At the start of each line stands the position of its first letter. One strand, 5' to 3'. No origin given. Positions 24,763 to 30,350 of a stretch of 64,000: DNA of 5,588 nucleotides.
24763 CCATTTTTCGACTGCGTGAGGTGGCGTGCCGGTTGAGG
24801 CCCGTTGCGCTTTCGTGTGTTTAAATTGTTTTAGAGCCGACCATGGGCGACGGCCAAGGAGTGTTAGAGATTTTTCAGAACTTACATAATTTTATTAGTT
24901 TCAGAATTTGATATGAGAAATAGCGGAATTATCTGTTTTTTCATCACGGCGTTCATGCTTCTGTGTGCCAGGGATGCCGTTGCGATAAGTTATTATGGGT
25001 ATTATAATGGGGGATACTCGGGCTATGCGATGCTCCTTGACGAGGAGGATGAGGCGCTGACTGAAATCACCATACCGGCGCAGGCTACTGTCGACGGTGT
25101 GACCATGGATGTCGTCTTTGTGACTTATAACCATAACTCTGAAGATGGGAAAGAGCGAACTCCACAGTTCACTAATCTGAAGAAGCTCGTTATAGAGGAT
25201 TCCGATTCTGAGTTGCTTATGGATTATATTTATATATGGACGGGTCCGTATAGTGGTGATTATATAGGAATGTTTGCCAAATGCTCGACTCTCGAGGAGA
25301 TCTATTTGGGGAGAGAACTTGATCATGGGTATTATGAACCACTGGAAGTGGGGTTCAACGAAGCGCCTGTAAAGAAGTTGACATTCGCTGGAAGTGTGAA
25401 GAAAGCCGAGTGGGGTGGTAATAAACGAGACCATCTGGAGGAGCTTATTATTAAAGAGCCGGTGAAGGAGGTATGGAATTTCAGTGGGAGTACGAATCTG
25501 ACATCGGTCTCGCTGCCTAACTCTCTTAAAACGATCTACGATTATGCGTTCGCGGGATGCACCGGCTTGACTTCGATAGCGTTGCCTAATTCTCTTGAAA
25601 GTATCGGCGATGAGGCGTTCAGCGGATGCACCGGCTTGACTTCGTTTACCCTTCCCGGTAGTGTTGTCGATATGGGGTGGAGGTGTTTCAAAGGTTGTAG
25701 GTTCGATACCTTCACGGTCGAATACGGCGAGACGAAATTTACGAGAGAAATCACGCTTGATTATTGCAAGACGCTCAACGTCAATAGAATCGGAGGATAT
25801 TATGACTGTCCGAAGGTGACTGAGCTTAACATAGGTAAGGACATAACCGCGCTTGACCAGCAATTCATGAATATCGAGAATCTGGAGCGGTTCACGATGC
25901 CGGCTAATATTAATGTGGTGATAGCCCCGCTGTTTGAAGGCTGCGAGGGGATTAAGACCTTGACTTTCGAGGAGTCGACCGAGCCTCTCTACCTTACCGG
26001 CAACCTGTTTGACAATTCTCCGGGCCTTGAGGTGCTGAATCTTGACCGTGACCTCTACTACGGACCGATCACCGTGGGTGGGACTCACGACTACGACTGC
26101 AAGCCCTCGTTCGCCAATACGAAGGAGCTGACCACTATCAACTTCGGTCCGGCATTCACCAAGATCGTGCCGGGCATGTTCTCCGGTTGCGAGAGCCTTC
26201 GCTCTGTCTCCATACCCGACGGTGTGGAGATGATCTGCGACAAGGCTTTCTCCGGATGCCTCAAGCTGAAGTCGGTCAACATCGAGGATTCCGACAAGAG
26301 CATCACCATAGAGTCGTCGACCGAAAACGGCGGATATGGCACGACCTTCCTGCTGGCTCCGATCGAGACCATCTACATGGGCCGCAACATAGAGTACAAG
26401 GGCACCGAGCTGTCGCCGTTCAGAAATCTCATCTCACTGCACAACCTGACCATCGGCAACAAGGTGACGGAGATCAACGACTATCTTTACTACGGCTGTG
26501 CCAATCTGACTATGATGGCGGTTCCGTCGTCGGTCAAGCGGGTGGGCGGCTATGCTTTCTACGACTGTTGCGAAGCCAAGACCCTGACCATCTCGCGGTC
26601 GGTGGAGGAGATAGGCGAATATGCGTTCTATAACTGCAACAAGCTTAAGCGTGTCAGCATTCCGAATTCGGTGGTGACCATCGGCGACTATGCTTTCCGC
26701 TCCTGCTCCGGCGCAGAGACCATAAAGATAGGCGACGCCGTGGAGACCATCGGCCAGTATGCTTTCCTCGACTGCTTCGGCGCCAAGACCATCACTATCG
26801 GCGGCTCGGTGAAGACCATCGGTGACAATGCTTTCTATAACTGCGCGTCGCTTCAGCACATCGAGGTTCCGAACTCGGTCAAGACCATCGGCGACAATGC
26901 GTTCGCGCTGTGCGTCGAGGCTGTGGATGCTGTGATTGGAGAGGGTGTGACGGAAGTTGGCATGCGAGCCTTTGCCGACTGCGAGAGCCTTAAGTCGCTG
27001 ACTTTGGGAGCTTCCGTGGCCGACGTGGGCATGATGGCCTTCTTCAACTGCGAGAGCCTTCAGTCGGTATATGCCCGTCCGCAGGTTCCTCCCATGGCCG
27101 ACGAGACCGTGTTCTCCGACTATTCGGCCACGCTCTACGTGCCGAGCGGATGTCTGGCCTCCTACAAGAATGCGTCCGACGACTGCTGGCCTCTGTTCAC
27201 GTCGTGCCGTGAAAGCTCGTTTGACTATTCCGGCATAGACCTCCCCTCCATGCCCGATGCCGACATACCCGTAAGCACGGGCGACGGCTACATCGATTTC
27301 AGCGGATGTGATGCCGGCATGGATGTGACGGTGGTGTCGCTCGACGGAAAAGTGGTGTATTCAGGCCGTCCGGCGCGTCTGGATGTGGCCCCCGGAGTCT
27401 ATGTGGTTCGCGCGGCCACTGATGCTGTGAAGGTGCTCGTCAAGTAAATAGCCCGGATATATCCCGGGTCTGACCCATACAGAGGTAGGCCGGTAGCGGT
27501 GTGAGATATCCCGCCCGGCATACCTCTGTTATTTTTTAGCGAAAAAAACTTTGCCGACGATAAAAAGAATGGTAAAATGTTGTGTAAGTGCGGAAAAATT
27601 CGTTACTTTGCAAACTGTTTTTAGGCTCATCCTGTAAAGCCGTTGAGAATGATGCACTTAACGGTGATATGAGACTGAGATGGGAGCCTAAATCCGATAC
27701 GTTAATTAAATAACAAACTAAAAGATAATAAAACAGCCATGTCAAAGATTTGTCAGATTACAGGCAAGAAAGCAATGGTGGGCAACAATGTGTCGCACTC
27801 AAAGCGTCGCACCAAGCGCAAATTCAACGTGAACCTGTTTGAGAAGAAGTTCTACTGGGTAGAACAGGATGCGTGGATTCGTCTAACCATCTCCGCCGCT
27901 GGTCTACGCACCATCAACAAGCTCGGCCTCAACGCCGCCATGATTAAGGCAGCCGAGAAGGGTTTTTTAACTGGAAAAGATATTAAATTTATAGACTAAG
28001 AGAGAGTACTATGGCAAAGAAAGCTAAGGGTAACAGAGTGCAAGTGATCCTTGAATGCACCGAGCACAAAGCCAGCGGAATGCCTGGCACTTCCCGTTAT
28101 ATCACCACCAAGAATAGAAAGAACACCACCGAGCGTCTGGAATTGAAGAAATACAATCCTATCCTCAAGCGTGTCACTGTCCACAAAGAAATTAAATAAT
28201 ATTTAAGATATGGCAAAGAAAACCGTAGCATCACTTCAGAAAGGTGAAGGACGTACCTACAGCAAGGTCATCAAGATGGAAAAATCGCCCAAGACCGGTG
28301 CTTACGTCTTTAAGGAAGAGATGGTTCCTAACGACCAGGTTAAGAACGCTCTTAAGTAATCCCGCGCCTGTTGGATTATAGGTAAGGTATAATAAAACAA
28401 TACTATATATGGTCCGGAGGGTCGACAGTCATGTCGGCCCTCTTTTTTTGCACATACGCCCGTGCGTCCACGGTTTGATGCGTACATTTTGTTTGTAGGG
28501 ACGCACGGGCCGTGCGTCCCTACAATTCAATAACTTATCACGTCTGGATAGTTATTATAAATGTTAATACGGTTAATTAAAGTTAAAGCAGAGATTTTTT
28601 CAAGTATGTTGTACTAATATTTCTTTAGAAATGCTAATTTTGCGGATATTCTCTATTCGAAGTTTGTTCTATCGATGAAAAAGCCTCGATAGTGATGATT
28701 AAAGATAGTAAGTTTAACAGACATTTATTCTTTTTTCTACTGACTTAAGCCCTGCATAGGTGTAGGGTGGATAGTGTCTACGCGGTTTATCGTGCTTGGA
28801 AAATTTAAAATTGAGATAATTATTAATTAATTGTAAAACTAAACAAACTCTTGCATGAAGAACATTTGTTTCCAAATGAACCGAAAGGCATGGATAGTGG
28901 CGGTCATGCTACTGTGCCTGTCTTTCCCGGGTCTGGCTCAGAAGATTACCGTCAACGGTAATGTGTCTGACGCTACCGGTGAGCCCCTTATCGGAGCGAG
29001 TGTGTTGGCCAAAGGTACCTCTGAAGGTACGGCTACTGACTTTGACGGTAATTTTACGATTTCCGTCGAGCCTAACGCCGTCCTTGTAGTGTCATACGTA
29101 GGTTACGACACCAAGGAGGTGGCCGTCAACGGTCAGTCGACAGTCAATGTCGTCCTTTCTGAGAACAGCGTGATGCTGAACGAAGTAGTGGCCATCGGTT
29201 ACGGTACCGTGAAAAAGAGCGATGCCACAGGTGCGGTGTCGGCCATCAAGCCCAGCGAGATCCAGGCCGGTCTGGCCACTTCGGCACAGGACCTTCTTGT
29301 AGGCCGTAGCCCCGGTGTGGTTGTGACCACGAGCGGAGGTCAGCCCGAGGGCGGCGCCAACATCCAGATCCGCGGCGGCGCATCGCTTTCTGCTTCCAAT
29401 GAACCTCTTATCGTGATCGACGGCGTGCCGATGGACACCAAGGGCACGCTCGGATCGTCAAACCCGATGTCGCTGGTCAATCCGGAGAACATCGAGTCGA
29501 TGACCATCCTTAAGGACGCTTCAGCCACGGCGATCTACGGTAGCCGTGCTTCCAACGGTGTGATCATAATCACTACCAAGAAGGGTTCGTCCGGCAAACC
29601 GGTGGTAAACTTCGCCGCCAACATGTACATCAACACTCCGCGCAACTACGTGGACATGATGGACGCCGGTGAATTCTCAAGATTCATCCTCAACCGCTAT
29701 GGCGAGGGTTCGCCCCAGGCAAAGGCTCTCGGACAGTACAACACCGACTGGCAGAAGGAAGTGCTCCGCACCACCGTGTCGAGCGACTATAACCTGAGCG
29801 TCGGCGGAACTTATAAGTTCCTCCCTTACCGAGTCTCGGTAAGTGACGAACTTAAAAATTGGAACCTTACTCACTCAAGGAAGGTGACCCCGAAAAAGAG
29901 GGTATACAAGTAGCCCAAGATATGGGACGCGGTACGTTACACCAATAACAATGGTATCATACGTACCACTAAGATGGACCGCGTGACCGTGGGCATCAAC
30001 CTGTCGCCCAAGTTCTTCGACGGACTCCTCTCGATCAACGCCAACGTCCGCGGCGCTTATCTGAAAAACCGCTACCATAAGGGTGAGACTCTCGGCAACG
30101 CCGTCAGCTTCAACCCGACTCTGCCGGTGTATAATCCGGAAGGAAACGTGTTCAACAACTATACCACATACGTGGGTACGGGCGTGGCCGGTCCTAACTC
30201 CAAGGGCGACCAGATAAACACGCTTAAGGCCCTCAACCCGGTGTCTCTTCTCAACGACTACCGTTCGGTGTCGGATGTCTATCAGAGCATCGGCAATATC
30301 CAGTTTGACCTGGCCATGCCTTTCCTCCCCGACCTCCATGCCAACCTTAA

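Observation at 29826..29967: SusC transporter gene split by an in-frame 93-nt insertion carrying a TAG stop, flanked by 8-bp direct repeats and junction hairpins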

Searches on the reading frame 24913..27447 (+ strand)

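Call 46: search_protein_families(library=pfam, proteins=[window:24913-27447:+])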
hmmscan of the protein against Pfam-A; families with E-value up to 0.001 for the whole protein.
window:24913-27447:+ (844 aa): 3 families
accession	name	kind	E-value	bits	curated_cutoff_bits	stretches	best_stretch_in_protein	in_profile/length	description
PF13306.12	LRR_5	-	8e-104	343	27.7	5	503-621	8-123/127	BspA type Leucine rich repeat region (6 copies)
PF13855.12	LRR_8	-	2.6e-15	56.4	27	0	195-249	2-58/61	Leucine rich repeat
PF12799.13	LRR_4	-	1.3e-05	25.7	27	0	498-523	14-41/44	Leucine Rich repeats (2 copies)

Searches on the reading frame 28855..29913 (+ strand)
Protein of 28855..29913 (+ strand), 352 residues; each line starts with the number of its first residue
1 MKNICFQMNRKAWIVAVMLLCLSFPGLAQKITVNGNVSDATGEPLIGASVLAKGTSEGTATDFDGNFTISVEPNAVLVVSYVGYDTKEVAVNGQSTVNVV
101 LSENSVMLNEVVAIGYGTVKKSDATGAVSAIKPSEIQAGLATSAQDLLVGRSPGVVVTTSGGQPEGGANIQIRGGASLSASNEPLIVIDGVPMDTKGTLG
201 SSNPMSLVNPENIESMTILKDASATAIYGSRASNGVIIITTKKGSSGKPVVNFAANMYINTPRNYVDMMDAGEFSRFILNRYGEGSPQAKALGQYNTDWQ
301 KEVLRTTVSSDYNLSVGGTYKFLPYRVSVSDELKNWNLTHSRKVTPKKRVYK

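Call 16: find_encoding_contigs(protein=window:28855-29913:+, flank=8000, max_places=8)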
Protein window:28855-29913:+ (352 aa): no gene with exactly this product is on record in the collection.

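Call 39: list_cluster_members(proteins=[window:28855-29910:+, window:29974-32088:+])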
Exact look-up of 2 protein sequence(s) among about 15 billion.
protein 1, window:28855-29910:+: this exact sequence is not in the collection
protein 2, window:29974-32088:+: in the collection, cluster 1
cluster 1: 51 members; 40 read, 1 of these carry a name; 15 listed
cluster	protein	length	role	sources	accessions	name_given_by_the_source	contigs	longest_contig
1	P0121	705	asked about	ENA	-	-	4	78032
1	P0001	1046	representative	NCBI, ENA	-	-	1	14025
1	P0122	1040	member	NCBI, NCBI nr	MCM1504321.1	MAG: TonB-dependent receptor [Muribaculum sp.] | TonB-dependent receptor [Muribaculum sp.]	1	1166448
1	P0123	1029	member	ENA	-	-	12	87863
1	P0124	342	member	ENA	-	-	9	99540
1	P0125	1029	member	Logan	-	-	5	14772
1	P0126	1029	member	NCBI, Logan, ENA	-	-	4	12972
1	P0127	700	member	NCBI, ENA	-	-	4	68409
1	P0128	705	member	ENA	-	-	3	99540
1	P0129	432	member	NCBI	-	-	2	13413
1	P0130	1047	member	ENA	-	-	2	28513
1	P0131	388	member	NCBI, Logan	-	-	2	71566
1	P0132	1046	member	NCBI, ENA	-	-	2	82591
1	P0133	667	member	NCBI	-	-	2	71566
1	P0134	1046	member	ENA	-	-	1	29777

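Call 46: search_protein_families(library=pfam, proteins=[P0130])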
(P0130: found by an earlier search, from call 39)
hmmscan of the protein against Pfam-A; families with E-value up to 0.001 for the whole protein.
P0130 (1047 aa): 4 families
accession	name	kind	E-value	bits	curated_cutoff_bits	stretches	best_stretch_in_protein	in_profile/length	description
PF07715.20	Plug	-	3.3e-21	76.2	23.9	1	121-236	2-107/107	TonB-dependent Receptor Plug Domain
PF13715.12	CarbopepD_reg_2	-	2.7e-19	69.4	32.2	1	33-112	1-87/88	CarboxypepD_reg-like domain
PF00593.30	TonB_dep_Rec_b-barrel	-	4.5e-15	56.9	27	1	543-857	114-372/436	TonB dependent receptor-like, beta-barrel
PF13620.12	CarboxypepD_reg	-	2.5e-11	44.2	32.3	1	32-101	1-81/82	Carboxypeptidase regulatory-like domain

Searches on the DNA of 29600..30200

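Call 6: search_rna_families(source=window, start=29600, end=30200, threshold=evalue, max_evalue=10)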
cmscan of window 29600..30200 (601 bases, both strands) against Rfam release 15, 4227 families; matches with E-value up to 10: 0.
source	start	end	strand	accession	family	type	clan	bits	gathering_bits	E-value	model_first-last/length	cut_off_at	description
